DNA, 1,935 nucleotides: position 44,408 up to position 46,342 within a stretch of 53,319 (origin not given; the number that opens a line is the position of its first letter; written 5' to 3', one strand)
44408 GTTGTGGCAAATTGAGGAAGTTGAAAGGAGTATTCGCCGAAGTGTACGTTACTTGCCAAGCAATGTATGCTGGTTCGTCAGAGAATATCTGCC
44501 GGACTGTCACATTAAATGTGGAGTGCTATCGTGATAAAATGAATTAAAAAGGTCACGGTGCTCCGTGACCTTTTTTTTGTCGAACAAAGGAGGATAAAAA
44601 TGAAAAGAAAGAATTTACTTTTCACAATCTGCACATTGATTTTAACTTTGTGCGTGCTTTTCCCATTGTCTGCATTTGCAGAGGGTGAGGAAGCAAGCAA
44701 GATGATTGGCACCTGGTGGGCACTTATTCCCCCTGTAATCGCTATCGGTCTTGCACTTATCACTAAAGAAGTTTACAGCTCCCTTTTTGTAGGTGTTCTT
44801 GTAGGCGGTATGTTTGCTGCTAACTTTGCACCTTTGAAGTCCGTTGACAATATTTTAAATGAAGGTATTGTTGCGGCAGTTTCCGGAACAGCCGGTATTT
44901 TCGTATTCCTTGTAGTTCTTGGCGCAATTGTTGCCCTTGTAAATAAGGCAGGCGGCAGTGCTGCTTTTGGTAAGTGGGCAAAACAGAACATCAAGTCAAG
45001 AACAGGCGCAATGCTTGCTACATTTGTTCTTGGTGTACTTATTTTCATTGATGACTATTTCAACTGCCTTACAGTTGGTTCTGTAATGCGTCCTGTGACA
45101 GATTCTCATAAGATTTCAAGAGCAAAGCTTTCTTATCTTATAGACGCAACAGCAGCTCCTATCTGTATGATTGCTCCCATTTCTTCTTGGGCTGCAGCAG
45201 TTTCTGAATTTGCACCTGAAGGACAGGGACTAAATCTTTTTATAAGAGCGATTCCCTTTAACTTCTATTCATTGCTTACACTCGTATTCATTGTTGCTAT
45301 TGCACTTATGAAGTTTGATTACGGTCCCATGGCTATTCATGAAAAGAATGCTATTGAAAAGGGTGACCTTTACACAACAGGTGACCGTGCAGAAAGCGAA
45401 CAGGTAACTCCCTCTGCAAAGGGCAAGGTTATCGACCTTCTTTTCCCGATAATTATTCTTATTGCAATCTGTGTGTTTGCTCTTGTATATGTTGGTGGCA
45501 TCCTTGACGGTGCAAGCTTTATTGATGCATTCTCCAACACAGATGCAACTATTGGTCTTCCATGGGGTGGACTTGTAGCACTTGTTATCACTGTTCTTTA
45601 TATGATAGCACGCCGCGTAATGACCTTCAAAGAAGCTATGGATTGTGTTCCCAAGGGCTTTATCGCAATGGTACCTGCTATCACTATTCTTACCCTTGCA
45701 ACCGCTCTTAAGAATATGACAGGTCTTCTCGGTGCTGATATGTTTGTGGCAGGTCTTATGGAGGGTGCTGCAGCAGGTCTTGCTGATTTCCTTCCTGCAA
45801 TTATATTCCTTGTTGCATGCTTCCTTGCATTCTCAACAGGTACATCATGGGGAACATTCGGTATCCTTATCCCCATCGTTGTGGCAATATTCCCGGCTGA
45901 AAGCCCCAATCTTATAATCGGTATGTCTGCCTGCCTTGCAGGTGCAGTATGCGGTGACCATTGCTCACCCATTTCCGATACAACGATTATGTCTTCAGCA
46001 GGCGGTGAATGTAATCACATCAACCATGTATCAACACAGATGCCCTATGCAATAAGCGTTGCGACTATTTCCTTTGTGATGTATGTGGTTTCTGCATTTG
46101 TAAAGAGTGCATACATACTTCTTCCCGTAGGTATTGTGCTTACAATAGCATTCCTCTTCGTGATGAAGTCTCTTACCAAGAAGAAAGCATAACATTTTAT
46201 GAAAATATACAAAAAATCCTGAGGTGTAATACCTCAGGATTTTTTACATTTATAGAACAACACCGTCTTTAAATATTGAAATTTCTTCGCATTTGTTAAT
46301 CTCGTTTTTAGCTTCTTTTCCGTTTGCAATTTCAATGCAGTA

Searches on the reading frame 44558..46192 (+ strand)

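Call 93: search_protein_families(library=pfam, proteins=[window:44558-46192:+], max_evalue=0.00001)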
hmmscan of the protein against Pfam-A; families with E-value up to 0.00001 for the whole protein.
window:44558-46192:+ (544 aa): 1 family
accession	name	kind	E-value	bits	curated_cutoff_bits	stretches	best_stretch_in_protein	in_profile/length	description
PF03553.21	Na_H_antiporter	-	1.3e-49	169.6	23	1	226-513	34-302/303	Na+/H+ antiporter family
